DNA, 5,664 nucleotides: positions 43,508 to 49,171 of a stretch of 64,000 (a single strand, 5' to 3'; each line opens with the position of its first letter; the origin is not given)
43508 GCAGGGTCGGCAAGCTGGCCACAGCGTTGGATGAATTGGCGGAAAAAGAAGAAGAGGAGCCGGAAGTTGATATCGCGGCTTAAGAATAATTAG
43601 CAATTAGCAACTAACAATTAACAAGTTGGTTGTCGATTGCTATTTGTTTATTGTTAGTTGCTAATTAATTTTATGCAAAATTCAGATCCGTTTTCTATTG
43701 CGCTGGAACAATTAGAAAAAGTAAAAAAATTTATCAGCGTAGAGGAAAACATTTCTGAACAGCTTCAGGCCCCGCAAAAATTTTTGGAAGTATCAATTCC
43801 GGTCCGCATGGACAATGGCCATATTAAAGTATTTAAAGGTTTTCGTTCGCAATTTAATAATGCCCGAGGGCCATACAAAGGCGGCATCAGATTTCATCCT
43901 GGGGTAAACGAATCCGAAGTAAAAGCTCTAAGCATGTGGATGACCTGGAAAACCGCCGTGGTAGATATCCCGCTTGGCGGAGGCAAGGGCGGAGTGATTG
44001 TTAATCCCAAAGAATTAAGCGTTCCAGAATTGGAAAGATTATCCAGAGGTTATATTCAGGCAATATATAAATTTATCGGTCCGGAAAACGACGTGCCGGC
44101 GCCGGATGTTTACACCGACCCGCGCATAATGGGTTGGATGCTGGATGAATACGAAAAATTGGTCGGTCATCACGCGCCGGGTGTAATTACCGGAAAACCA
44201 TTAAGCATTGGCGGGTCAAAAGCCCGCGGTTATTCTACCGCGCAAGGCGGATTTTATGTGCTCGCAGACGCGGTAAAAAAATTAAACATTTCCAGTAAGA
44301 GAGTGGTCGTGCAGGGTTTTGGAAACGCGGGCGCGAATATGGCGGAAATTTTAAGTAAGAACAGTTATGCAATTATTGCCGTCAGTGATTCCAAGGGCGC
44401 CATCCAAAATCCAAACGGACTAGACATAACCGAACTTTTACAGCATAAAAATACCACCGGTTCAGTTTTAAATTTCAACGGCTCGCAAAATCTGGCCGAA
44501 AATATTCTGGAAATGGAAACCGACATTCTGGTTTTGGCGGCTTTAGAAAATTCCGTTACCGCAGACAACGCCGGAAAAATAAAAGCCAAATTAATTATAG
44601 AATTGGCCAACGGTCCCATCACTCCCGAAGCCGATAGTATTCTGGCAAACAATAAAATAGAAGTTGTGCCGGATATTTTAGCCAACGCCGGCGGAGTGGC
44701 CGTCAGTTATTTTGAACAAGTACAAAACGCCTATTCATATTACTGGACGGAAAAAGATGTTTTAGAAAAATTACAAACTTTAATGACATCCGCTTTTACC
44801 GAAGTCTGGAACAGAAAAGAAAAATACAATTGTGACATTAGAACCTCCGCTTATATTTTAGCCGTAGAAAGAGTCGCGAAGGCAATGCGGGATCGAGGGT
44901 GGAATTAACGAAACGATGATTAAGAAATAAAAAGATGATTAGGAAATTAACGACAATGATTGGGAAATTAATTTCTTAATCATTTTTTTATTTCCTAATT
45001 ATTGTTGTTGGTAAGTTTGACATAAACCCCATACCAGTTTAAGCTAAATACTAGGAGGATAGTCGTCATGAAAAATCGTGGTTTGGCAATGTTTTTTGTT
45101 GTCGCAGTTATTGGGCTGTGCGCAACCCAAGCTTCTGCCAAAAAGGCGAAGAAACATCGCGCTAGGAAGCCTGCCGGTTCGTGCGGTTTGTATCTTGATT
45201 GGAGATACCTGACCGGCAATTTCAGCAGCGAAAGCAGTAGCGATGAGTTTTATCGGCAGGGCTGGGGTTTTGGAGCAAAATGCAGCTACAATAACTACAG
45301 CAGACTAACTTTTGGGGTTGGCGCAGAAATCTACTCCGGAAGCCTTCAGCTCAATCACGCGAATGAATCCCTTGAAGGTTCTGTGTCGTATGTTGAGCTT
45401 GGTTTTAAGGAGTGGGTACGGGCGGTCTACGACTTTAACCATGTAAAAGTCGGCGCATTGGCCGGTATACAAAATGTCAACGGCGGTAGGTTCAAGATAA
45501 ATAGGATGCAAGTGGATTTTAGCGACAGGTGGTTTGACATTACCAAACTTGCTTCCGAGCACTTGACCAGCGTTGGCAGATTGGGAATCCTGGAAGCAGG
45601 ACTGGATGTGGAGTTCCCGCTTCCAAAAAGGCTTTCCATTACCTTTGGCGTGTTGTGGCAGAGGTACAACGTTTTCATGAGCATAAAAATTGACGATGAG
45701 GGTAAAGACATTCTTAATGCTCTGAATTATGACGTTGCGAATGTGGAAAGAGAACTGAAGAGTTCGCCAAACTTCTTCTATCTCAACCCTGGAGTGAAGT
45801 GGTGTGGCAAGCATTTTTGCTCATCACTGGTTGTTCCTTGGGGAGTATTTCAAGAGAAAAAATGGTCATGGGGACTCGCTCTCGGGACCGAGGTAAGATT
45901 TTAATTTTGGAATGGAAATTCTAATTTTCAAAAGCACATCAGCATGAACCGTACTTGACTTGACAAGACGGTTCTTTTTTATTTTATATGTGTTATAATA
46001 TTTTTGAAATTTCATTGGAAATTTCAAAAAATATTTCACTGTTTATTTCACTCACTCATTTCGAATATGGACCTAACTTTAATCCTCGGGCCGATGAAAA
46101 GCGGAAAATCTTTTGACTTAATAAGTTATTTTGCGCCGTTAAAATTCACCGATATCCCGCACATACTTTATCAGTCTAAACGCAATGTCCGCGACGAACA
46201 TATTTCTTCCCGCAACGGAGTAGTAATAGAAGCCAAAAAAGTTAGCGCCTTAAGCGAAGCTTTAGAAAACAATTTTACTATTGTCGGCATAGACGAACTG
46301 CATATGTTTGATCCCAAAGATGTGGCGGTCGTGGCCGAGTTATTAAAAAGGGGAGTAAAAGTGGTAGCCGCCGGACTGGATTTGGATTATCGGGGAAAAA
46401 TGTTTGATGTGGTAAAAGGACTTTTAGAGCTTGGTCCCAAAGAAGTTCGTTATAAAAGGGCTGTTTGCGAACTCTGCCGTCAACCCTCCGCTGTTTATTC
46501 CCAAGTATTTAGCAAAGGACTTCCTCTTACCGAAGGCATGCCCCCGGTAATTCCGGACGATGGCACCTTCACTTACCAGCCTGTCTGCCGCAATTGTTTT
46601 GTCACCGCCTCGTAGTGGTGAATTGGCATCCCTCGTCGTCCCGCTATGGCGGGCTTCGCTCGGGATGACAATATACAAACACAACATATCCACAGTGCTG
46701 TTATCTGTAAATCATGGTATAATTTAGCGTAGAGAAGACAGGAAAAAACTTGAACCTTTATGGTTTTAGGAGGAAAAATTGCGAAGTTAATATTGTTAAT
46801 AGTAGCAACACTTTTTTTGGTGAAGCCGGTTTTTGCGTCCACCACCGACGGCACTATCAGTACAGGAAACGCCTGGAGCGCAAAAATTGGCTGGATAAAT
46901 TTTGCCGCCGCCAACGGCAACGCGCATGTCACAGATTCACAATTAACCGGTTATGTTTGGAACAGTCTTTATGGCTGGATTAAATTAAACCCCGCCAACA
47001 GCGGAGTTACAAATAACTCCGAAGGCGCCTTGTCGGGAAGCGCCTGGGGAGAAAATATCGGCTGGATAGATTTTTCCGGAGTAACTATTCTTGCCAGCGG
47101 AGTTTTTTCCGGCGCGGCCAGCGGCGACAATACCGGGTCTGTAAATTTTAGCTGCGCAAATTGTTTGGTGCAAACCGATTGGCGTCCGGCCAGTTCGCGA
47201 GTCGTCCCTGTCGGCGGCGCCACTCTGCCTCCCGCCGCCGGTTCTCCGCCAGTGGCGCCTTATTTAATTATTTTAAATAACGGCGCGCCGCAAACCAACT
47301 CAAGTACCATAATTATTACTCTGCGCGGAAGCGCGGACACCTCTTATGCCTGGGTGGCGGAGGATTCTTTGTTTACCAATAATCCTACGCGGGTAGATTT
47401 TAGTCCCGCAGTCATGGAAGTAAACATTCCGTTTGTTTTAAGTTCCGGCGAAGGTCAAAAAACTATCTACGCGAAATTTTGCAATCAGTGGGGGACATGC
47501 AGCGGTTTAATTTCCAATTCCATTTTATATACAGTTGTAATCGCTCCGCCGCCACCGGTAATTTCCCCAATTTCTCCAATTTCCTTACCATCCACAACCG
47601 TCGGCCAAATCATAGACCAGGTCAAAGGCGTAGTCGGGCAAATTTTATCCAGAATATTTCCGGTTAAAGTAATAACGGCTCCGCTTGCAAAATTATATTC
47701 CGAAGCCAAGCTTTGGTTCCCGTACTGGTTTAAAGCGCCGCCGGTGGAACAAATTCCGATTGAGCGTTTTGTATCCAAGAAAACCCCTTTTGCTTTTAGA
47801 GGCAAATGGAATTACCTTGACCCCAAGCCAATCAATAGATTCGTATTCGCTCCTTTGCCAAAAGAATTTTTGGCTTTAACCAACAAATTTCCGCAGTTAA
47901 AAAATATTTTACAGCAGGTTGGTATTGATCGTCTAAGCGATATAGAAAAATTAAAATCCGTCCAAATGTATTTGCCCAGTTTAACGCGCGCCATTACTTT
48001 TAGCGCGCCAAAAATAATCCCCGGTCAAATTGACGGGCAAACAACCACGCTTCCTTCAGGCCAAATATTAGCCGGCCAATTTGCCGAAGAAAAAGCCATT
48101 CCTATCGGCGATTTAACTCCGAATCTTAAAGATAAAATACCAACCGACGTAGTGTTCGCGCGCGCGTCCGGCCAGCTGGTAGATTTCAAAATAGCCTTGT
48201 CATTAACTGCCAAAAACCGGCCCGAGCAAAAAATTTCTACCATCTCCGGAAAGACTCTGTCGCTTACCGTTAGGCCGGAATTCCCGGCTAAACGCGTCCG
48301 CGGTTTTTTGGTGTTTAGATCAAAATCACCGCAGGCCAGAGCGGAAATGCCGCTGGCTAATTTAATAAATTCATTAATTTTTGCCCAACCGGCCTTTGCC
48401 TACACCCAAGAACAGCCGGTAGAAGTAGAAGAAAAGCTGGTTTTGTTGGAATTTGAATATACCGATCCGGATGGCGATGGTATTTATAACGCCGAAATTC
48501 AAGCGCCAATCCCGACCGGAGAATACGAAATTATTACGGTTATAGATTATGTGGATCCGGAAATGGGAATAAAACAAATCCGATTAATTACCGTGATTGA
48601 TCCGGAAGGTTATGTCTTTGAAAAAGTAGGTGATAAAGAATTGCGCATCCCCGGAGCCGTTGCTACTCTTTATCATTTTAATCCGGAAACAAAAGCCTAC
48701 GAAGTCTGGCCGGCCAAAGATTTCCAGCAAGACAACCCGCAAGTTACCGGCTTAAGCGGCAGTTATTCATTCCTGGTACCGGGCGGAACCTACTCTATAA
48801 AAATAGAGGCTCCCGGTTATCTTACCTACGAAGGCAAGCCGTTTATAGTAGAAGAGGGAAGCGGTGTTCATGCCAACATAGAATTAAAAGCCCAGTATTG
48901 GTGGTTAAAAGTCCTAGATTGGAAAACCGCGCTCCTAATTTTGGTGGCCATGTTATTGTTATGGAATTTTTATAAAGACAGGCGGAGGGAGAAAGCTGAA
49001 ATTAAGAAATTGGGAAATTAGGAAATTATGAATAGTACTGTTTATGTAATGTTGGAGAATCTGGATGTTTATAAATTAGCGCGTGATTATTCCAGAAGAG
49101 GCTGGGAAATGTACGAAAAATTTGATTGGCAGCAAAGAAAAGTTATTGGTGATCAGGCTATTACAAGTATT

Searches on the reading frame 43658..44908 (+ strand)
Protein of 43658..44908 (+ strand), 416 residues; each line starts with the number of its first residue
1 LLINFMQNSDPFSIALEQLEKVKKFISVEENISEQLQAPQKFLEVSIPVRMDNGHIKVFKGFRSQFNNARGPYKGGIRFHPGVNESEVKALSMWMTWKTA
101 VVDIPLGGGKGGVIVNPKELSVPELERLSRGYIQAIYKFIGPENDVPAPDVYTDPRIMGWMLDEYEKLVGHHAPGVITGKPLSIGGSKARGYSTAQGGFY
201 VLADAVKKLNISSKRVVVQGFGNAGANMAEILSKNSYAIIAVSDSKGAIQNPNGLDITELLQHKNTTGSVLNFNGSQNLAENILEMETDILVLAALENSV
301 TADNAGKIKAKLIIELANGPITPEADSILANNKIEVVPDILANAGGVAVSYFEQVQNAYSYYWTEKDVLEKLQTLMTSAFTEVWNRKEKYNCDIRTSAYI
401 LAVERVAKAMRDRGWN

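Call 87: search_protein_families(library=pfam, proteins=[window:43658-44908:+], max_evalue=0.00001)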
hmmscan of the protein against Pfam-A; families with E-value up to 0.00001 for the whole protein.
window:43658-44908:+ (416 aa): 2 families
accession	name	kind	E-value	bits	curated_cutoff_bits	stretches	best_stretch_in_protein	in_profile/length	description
PF00208.27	ELFV_dehydrog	-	1.2e-73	248.3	23.4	1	185-414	1-241/241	Glutamate/Leucine/Phenylalanine/Valine dehydrogenase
PF02812.23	ELFV_dehydrog_N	-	2.9e-58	195.6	25.3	1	39-167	1-129/129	Glu/Leu/Phe/Val dehydrogenase, dimerisation domain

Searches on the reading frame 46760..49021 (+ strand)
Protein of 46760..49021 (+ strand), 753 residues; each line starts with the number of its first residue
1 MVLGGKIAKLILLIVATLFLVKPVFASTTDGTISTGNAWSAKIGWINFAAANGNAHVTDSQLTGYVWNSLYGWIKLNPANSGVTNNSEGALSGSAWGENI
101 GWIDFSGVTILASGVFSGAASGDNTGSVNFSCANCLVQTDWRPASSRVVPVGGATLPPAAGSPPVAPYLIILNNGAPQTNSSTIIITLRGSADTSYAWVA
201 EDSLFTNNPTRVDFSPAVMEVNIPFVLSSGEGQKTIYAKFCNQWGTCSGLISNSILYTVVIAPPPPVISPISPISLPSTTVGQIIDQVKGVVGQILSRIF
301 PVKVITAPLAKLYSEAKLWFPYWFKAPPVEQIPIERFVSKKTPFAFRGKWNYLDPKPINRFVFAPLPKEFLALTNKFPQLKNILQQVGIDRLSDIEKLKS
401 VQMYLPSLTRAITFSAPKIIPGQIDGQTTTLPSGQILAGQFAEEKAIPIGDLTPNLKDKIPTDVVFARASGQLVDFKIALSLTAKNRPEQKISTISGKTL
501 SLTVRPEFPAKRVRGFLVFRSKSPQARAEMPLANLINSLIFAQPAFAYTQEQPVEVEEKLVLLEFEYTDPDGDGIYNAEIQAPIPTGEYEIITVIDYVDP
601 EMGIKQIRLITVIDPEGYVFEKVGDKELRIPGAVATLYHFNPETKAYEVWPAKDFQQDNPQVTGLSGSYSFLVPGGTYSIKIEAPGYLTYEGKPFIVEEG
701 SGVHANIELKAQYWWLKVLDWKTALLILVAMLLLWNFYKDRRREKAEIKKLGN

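Call 87: search_protein_families(library=pfam, proteins=[window:46760-49021:+], max_evalue=0.00001)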
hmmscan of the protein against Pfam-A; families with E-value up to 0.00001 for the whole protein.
window:46760-49021:+ (753 aa): 1 family
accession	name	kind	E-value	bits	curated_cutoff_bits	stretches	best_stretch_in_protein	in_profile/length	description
PF13620.12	CarboxypepD_reg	-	3.4e-06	27.8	32.3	0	662-710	33-82/82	Carboxypeptidase regulatory-like domain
